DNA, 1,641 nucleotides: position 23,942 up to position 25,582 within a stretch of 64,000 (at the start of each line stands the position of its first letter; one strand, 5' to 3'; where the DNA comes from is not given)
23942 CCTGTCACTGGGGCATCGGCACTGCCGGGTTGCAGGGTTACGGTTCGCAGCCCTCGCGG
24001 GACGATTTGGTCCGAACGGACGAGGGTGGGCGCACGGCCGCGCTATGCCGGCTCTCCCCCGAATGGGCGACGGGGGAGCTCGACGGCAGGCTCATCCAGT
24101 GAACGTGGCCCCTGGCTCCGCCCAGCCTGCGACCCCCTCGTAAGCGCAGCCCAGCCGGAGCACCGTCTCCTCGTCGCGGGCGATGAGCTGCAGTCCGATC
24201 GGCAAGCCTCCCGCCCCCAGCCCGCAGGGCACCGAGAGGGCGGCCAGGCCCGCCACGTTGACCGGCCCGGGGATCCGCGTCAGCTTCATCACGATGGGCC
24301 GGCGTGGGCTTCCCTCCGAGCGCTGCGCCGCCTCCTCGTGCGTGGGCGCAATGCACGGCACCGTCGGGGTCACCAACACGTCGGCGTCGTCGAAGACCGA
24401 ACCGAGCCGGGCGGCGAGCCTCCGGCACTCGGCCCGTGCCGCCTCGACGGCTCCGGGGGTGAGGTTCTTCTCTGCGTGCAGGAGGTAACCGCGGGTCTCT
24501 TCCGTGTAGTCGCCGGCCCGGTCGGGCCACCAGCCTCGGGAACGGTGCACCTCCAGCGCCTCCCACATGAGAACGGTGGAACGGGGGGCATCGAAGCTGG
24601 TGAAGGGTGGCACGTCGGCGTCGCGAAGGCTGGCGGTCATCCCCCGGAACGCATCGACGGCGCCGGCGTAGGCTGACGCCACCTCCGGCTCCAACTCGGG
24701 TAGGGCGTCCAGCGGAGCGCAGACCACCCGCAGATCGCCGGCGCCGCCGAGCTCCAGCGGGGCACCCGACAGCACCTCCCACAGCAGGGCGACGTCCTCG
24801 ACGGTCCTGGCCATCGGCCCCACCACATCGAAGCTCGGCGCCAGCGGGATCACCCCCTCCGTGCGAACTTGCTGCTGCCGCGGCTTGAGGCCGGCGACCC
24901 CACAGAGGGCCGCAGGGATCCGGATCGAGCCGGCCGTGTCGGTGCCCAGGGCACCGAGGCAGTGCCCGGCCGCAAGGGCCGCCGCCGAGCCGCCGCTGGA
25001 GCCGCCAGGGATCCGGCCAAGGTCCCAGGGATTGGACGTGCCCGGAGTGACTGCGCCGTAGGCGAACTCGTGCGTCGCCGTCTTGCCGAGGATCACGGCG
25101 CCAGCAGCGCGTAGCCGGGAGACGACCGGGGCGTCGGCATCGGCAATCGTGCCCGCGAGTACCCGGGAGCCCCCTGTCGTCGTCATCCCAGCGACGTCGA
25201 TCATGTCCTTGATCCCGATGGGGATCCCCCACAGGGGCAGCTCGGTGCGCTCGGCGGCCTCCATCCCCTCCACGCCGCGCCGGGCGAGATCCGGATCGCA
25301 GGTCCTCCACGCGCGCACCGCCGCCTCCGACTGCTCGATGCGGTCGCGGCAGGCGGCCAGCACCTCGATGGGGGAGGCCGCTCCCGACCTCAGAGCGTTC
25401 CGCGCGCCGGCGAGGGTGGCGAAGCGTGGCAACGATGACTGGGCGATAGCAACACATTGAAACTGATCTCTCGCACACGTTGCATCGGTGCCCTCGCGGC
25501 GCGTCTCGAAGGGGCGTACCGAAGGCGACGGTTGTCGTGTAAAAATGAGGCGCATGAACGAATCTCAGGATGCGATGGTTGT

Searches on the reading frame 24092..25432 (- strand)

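Call 30: search_protein_families(library=pfam, proteins=[window:24092-25432:-], max_evalue=0.00001)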
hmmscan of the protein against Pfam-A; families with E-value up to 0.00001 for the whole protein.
window:24092-25432:- (446 aa): 1 family
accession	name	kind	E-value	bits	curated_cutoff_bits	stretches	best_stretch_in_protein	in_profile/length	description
PF01425.27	Amidase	-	1.4e-89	301.7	27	1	23-419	1-437/445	Amidase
